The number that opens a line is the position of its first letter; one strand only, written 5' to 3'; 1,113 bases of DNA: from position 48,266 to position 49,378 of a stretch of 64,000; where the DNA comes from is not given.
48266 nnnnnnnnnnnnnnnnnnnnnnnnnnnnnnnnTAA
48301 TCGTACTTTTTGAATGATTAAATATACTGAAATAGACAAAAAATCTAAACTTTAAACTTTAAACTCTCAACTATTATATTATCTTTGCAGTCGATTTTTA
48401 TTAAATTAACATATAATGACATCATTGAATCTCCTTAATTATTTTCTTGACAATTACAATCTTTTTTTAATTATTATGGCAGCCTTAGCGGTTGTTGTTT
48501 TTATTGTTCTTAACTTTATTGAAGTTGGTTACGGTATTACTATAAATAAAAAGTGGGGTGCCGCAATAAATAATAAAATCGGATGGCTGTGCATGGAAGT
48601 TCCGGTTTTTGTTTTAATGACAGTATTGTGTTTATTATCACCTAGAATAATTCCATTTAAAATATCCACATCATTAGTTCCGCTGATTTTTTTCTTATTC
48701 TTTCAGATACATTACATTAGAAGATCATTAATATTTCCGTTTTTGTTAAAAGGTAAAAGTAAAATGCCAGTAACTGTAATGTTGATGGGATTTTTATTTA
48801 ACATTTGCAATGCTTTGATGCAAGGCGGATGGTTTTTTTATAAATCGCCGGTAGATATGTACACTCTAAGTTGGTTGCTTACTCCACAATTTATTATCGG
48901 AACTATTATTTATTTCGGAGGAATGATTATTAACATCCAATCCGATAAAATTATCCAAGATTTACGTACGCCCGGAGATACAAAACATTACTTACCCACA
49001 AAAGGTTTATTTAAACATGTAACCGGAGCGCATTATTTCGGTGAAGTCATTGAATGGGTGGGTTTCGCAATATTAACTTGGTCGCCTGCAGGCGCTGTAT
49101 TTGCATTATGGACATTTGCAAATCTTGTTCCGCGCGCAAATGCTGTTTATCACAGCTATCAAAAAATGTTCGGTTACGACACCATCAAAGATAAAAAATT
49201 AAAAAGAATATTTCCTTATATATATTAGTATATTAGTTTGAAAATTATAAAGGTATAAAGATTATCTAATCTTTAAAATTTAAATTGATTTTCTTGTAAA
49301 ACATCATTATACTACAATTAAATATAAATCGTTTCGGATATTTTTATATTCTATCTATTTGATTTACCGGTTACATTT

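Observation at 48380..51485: SRD5A-type 5-alpha-reductase + Old Yellow Enzyme + membrane-anchored SDR: candidate bile-acid/steroid A-ring (or acyl-chain) reduction module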

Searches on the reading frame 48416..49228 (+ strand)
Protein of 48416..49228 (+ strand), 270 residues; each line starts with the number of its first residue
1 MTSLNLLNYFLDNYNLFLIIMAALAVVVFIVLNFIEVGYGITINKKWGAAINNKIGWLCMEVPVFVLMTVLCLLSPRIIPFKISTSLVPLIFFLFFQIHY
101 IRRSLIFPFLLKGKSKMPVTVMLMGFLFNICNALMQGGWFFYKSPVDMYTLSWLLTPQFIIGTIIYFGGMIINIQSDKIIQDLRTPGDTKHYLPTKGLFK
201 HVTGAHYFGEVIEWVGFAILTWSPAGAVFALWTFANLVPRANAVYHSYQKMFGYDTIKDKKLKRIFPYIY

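Call 3: search_protein_families(library=pfam, proteins=[window:48416-49228:+], max_evalue=0.01)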
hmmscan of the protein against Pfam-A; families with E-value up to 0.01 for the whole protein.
window:48416-49228:+ (270 aa): 3 families
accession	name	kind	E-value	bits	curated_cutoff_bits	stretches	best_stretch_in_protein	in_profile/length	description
PF02544.21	Steroid_dh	-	3.5e-37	128.1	22.6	1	116-270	2-150/150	3-oxo-5-alpha-steroid 4-dehydrogenase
PF06966.17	DUF1295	-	0.00043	20.3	20.4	1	158-228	120-190/235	Protein of unknown function (DUF1295)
PF04191.18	PEMT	-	0.003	18.4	25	1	158-237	2-87/105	Phospholipid methyltransferase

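Call 4: search_protein_families(library=ncbifam, proteins=[window:48416-49228:+], max_evalue=0.01)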
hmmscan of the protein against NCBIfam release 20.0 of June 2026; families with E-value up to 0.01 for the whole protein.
window:48416-49228:+ (270 aa): 0 families

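Call 6: find_homologous_proteins(query=window:48416-49228:+, max_evalue=0.00001)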
Query window:48416-49228:+ (270 aa): 3169 proteins with E <= 0.00001 among 4373 candidates; the best 120 are listed.
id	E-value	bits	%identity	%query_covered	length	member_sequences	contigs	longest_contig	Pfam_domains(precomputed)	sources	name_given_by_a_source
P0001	8.7e-165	565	100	93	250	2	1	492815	PF02544.22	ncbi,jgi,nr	ncbi:MAG: 3-oxo-5-alpha-steroid 4-dehydrogenase [Bacteroidales bacterium]|jgi:3-oxo-5-alpha-steroid 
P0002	1.5e-142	492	80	100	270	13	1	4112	PF06966.18,PF02544.22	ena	-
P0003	2.5e-142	491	79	100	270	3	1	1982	PF02544.22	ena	-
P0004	5.8e-142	490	79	100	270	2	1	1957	PF02544.22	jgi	-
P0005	3.5e-141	488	78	100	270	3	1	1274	PF02544.22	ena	-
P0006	5.9e-140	484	78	100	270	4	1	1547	PF02544.22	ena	-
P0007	1.2e-139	482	84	93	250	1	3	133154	PF02544.22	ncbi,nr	ncbi:3-oxo-5-alpha-steroid 4-dehydrogenase [Bacteroidales bacterium OttesenSCG-928-K03]|nr:3-oxo-5-a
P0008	1.3e-139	482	76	100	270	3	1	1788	PF02544.22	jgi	-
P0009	1.6e-139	482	79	100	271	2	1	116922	PF02544.22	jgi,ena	-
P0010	1.1e-138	479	76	100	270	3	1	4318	PF02544.22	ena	-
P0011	2.3e-138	478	76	98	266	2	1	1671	PF02544.22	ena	-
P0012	2.8e-138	478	77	100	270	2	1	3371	PF02544.22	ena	-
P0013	3.7e-138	478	77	100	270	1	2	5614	PF02544.22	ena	-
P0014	5.3e-138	477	76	100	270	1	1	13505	PF02544.22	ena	-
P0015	9.1e-138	476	77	100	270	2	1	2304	PF02544.22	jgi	-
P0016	1.4e-137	476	77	98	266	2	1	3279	PF02544.22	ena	-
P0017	2.2e-136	472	75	100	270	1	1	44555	PF02544.22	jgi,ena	-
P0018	1.1e-135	470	75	98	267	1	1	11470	PF02544.22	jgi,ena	-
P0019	7.2e-135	467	75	98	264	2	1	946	PF02544.22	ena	-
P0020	7.3e-135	467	75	98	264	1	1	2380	PF02544.22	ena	-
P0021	7.4e-135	467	75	98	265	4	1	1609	PF06966.18,PF02544.22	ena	-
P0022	7.8e-135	467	75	100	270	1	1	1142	PF02544.22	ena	-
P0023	7.8e-135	467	75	99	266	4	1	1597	PF02544.22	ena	-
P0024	9.0e-135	467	74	100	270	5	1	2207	PF02544.22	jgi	-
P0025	1.9e-134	465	75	99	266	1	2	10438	PF06966.18,PF02544.22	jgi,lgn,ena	-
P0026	2.0e-134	465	75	98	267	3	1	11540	PF02544.22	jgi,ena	-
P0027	3.4e-134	465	74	98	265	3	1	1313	PF02544.22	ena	-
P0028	9.2e-134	463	75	98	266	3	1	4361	PF02544.22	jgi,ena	-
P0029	1.2e-133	463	74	100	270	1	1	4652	PF02544.22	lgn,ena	-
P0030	5.1e-133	461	74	99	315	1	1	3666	PF02544.22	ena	-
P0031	5.6e-133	461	74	98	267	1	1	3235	PF02544.22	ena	-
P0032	1.1e-132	460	73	98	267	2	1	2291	PF02544.22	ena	-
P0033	2.1e-132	459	75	100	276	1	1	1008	PF06966.18,PF02544.22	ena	-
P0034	2.9e-132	458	73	100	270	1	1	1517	PF02544.22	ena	-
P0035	3.3e-132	458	74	98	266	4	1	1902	PF06966.18,PF02544.22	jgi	jgi:3-oxo-5-alpha-steroid 4-dehydrogenase 1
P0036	8.6e-132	457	73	98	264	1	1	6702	PF02544.22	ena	-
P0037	1.8e-131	456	72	98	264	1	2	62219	PF02544.22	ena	-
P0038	9.6e-131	453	74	98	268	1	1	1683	PF02544.22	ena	-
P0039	1.6e-130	453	73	98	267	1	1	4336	PF02544.22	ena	-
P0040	3.2e-129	448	77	93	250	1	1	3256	PF02544.22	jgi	jgi:3-oxo-5-alpha-steroid 4-dehydrogenase 1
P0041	4.6e-129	448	70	100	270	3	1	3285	PF02544.22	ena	-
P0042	4.7e-129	448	74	95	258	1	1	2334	PF02544.22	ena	-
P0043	1.8e-128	446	71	100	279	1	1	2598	PF02544.22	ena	-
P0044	3.5e-127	442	71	100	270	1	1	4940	PF02544.22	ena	-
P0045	4.5e-127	441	71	98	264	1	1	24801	PF02544.22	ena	-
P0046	5.8e-127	441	71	98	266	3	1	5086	PF02544.22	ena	-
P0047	7.2e-127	441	77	88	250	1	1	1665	PF02544.22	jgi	jgi:3-oxo-5-alpha-steroid 4-dehydrogenase 1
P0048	1.1e-125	437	72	93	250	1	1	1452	PF02544.22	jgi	jgi:3-oxo-5-alpha-steroid 4-dehydrogenase 1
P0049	2.0e-124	433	74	91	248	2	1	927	PF06966.18,PF02544.22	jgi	-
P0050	2.1e-124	432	71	98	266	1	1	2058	PF02544.22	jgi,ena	-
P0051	1.5e-122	426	71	96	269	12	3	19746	PF02544.22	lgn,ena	-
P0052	5.6e-121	421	69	95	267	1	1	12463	PF06966.18,PF02544.22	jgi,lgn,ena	-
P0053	2.1e-120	419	68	98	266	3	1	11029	PF02544.22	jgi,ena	-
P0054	4.2e-120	418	69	100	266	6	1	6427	PF02544.22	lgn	-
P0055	1.2e-115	404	66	96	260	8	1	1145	PF02544.22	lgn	-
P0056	5.6e-113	395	68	89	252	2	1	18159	PF06966.18,PF02544.22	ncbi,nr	ncbi:MAG: DUF1295 domain-containing protein [Bacteroidales bacterium]|nr:DUF1295 domain-containing p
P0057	1.4e-112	394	71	88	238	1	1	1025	PF02544.22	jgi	jgi:3-oxo-5-alpha-steroid 4-dehydrogenase 1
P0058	3.4e-105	370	65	96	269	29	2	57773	PF02544.22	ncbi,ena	-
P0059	1.9e-104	367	64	96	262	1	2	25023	PF02544.22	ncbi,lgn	-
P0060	2.1e-104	367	63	96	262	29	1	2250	PF02544.22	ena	-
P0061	1.6e-103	364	63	96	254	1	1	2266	PF06966.18,PF02544.22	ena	-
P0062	1.9e-103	364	63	96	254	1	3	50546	PF06966.18,PF02544.22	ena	-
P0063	2.7e-103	363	64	96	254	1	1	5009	PF06966.18,PF02544.22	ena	-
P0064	3.3e-103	363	63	96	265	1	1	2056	PF02544.22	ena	-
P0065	3.3e-103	363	63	96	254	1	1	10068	PF06966.18,PF02544.22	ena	-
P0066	6.5e-103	362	63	96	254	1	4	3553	PF06966.18,PF02544.22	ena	-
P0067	7.3e-103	362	64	96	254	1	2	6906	PF06966.18,PF02544.22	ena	-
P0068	9.2e-103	362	63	96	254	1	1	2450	PF06966.18,PF02544.22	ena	-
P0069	1.4e-102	361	63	96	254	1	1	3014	PF06966.18,PF02544.22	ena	-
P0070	1.6e-102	361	63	96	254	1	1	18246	PF06966.18,PF02544.22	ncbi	-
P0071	1.6e-102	361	63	96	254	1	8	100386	PF06966.18,PF02544.22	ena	-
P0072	1.7e-102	361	63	96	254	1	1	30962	PF06966.18,PF02544.22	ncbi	-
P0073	2.2e-102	360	63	96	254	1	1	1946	PF06966.18,PF02544.22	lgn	-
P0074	2.8e-102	360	62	96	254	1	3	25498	PF06966.18,PF02544.22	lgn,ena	-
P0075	2.9e-102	360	63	96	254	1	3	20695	PF06966.18,PF02544.22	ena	-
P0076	3.1e-102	360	63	96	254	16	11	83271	PF06966.18,PF02544.22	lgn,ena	-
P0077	3.5e-102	360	63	96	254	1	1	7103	PF06966.18,PF02544.22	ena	-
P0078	3.6e-102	360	62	96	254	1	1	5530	PF06966.18,PF02544.22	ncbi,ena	-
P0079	3.9e-102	359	63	96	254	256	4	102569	PF06966.18,PF02544.22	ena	-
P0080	4.6e-102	359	62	96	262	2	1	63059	PF02544.22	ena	-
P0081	5.1e-102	359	63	96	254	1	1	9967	PF06966.18,PF02544.22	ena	-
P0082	7.2e-102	359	63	96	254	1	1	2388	PF06966.18,PF02544.22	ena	-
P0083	7.5e-102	359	63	96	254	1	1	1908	PF06966.18,PF02544.22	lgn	-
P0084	7.5e-102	359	63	96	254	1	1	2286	PF06966.18,PF02544.22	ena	-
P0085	8.0e-102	358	62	96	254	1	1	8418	PF06966.18,PF02544.22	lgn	-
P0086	8.1e-102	358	63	96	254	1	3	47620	PF06966.18,PF02544.22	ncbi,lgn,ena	-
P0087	8.5e-102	358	63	96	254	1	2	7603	PF06966.18,PF02544.22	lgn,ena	-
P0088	1.0e-101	358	62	96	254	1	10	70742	PF06966.18,PF02544.22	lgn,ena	-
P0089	1.0e-101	358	63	96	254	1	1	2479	PF06966.18,PF02544.22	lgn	-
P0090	1.1e-101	358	63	96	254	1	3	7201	PF06966.18,PF02544.22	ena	-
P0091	1.1e-101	358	63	96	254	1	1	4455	PF06966.18,PF02544.22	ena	-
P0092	1.1e-101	358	63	96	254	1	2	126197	PF06966.18,PF02544.22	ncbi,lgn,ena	-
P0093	1.1e-101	358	62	96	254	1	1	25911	PF06966.18,PF02544.22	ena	-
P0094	1.2e-101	358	62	96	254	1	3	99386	PF06966.18,PF02544.22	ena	-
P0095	1.3e-101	358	63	96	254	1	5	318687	PF06966.18,PF02544.22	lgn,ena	-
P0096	1.3e-101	358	63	96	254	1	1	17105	PF06966.18,PF02544.22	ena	-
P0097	1.5e-101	358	62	96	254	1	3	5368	PF06966.18,PF02544.22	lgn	-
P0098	1.6e-101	357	63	96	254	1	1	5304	PF06966.18,PF02544.22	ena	-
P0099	1.6e-101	357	63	96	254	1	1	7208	PF06966.18,PF02544.22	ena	-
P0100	1.7e-101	357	63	96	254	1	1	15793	PF06966.18,PF02544.22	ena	-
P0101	2.0e-101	357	63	96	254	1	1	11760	PF06966.18,PF02544.22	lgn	-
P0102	2.1e-101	357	63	96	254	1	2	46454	PF06966.18,PF02544.22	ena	-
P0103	2.1e-101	357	62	96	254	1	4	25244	PF06966.18,PF02544.22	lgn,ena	-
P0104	2.4e-101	357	63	96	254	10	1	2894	PF06966.18,PF02544.22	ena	-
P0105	2.8e-101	357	62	96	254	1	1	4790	PF06966.18,PF02544.22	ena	-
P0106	3.1e-101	357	63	96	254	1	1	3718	PF06966.18,PF02544.22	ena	-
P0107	3.1e-101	356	62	96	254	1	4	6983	PF06966.18,PF02544.22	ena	-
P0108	3.2e-101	356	62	96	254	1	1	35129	PF06966.18,PF02544.22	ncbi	-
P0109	3.5e-101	356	62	96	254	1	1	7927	PF06966.18,PF02544.22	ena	-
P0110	3.5e-101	356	63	96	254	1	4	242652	PF06966.18,PF02544.22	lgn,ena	-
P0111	3.7e-101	356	62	96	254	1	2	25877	PF06966.18,PF02544.22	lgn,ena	-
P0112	4.2e-101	356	63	95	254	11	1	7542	PF06966.18,PF02544.22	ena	-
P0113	4.2e-101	356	63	96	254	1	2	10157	PF06966.18,PF02544.22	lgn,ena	-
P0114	4.8e-101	356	62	96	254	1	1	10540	PF06966.18,PF02544.22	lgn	-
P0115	4.9e-101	356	62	96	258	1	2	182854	PF02544.22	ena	-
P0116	5.1e-101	356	62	96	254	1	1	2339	PF06966.18,PF02544.22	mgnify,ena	mgnify:FL=1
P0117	6.0e-101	356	62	96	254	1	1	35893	PF06966.18,PF02544.22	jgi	-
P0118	6.4e-101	355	61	96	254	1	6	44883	PF06966.18,PF02544.22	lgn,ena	-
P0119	7.1e-101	355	62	96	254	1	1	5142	PF06966.18,PF02544.22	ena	-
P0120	7.2e-101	355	62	96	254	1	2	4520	PF06966.18,PF02544.22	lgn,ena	-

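Call 8: find_encoding_contigs(protein=P0095, flank=6000, max_places=4)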
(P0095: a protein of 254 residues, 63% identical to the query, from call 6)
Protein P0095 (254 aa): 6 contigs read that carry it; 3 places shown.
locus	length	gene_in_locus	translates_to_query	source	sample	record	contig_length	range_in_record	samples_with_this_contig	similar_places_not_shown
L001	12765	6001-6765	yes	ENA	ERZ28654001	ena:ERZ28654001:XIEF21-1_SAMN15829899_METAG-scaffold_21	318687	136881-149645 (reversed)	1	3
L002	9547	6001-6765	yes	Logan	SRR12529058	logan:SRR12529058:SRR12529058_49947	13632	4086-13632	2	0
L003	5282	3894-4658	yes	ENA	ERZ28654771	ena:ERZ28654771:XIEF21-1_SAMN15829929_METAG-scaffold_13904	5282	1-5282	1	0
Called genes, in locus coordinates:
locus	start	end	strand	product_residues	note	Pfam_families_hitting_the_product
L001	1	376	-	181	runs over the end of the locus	PF00908:dTDP_sugar_isom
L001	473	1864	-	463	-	PF00890:FAD_binding_2, PF01134:GIDA, PF07992:Pyr_redox_2, PF12831:FAD_oxidored, PF13738:Pyr_redox_3, PF00070:Pyr_redox, PF02737:3HCDH_N (weak), PF02852:Pyr_redox_dim, +4 more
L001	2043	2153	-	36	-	-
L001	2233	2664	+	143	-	PF08212:Lipocalin_2 (faint)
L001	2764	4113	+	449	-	PF00206:Lyase_1, PF08328:ASL_C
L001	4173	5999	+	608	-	PF00664:ABC_membrane, PF00005:ABC_tran, PF02463:SMC_N (weak)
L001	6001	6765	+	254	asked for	PF02544:Steroid_dh, PF06966:DUF1295 (weak)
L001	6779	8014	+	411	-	PF00724:Oxidored_FMN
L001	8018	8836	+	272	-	PF00106:adh_short, PF08659:KR, PF13561:adh_short_C2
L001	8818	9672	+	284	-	PF00106:adh_short, PF08659:KR (weak), PF13561:adh_short_C2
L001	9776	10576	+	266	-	PF01503:PRA-PH (faint), PF03819:MazG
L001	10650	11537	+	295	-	PF01569:PAP2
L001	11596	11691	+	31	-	-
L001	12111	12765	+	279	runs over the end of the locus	PF01148:CTP_transf_1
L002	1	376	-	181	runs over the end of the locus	PF00908:dTDP_sugar_isom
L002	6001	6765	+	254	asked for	PF02544:Steroid_dh, PF06966:DUF1295 (weak)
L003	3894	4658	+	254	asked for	PF02544:Steroid_dh, PF06966:DUF1295 (weak)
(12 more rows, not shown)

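Call 9: find_encoding_contigs(protein=P0007, flank=6000, max_places=3)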
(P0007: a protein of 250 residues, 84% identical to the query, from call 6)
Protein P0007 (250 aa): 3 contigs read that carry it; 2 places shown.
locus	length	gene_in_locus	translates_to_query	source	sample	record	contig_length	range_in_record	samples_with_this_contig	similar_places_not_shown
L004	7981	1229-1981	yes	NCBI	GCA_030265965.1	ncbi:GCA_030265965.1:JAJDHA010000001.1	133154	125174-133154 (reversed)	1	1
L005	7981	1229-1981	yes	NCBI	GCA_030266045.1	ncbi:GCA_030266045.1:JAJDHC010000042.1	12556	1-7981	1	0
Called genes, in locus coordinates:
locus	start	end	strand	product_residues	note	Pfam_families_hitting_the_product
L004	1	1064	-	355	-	PF00764:Arginosuc_synth (faint), PF02568:ThiI (faint), PF03054:tRNA_Me_trans, PF06508:QueC (faint), PF24167:DUF7411 (faint), PF20259:tRNA_Me_trans_M, PF20258:tRNA_Me_trans_C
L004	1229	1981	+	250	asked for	PF02544:Steroid_dh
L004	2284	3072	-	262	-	-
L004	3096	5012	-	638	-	-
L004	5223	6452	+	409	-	PF00724:Oxidored_FMN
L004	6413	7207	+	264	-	PF00106:adh_short, PF08659:KR, PF13561:adh_short_C2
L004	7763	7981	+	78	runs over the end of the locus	PF00550:PP-binding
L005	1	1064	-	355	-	PF00764:Arginosuc_synth (faint), PF02568:ThiI (faint), PF03054:tRNA_Me_trans, PF06508:QueC (faint), PF24167:DUF7411 (faint), PF20259:tRNA_Me_trans_M, PF20258:tRNA_Me_trans_C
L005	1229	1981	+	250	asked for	PF02544:Steroid_dh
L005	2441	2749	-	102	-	-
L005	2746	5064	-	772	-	PF05593:RHS_repeat (faint)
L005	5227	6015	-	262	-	-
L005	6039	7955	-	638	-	-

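Call 12: find_encoding_contigs(protein=P0001, flank=10000, max_places=3)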
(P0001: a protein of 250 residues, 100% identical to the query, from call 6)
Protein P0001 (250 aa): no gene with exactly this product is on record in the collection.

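Call 13: list_cluster_members(proteins=[P0001, P0079, P0058])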
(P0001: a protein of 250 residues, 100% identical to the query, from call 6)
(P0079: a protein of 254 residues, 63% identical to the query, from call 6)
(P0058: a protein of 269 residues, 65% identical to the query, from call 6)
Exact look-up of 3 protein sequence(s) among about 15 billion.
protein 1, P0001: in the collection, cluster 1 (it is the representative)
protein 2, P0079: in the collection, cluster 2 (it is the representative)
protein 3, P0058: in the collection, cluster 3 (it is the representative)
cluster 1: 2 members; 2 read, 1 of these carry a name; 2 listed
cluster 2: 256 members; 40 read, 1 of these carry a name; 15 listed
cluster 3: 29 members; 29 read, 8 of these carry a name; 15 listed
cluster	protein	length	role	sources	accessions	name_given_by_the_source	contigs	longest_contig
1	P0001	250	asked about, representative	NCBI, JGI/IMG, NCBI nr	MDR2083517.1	MAG: 3-oxo-5-alpha-steroid 4-dehydrogenase [Bacteroidales bacterium] | 3-oxo-5-alpha-steroid 4-dehydrogenase 1 | 3-oxo-5-alpha-steroid 4-dehydrogenase [Bacteroidales bacterium]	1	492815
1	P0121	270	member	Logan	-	-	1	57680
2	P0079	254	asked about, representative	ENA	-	-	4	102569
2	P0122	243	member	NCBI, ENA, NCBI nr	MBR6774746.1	MAG: DUF1295 domain-containing protein [Bacteroidales bacterium] | DUF1295 domain-containing protein [Bacteroidales bacterium]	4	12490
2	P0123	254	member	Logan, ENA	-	-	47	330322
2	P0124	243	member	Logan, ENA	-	-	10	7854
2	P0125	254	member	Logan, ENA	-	-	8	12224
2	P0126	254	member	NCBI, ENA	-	-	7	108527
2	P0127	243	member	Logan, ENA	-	-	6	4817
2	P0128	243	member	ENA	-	-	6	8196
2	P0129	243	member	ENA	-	-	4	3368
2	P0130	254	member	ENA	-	-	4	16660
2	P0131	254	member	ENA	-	-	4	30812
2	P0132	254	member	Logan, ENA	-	-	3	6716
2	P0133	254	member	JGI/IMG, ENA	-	-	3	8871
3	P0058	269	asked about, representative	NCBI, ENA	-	-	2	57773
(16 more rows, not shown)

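Call 17: find_related_loci(query=A1, collection=genome_contigs, flank=8000)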
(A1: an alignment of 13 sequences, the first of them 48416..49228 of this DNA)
Query A1 (270 aa) in genome_contigs; peptide patterns used: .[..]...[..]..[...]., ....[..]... (x = any residue, [..] = any of these).
600 stretches matched a pattern (row limit reached: there are more); 550 encode a relative of the query (tblastn E <= 1e-3); the best 80 are kept; 80 distinct loci.
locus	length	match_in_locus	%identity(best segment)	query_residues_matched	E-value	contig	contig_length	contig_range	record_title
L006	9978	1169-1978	83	1-270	1e-153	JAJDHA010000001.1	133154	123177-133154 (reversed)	Odoribacter sp. OttesenSCG-928-L07 isolate OttesenSCG-928-L05 AH-928-L05_NODE_1, whole genome shotgun sequence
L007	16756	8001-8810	76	1-270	5e-145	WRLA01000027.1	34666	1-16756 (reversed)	MAG: Bacteroidales bacterium isolate Th196P3bin138 Ga0099364_10001814, whole genome shotgun sequence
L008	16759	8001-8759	71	12-270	2e-127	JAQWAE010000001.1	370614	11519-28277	MAG: Bacteroidales bacterium isolate STF2_19 NODE_9_length_370614_cov_11.604790_Sandtown_F2, whole genome shotgun sequen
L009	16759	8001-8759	67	12-270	1e-120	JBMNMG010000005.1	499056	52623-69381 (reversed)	MAG: Bacteroidales bacterium isolate SBF912LR0HQ0017 contig_3540, whole genome shotgun sequence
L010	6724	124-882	63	11-270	2e-110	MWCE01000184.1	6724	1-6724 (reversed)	MAG: Bacteroidetes bacterium ADurb.Bin234 BWY27_contig000184, whole genome shotgun sequence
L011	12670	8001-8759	63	11-270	3e-109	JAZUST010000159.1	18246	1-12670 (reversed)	MAG: Bacteroidales bacterium isolate T1900044842_TS20190308.MAGScoT_cleanbin_000012 SGB_2950_k141_339233, whole genome s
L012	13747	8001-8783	61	3-270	7e-109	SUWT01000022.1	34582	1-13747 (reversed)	MAG: Lentimicrobiaceae bacterium isolate SIG105 NODE_6231_length_34582_cov_3.033638, whole genome shotgun sequence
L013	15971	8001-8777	62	5-270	9e-109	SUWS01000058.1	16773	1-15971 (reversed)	MAG: Lentimicrobiaceae bacterium isolate SIG104 NODE_15278_length_16773_cov_15.132464, whole genome shotgun sequence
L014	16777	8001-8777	61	5-270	6e-108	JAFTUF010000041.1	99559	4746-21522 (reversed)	MAG: Bacteroidales bacterium isolate RGIG4154 Roe_deer_Colon-1__c454021, whole genome shotgun sequence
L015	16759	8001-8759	62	11-270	3e-107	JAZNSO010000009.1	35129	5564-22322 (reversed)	MAG: Bacteroidales bacterium isolate T1900044809_TS20190275.MAGScoT_cleanbin_000008 SGB_2770_k141_654695, whole genome s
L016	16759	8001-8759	60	11-270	4e-106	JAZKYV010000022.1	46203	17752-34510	MAG: Bacteroidales bacterium isolate T1900045097_TC20190091.MAGScoT_cleanbin_000007 SGB_4741_k141_3045227, whole genome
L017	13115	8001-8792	58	1-270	8e-106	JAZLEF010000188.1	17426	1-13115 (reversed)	MAG: Bacteroidales bacterium isolate T1900045022_TC20190015.MAGScoT_cleanbin_000022 SGB_4411_k141_1247407, whole genome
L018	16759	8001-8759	64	11-270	4e-105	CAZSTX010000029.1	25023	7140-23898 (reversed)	MAG TPA_asm: uncultured Lentimicrobiaceae bacterium isolate binchicken_co39_217 genome assembly, contig: NODE_4787_lengt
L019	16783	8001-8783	57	3-270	7e-105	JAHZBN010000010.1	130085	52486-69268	MAG: Butyricimonas sp. isolate HRGM_Genome_2069 HRGM_Genome_2069_10, whole genome shotgun sequence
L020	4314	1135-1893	59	11-270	9e-105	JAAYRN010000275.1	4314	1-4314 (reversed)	MAG: Bacteroidales bacterium isolate AS23ysBPME_200 269318_AS23, whole genome shotgun sequence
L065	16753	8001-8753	60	11-270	2e-95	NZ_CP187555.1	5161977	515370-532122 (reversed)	Parabacteroides sp. ASD2025 chromosome, complete genome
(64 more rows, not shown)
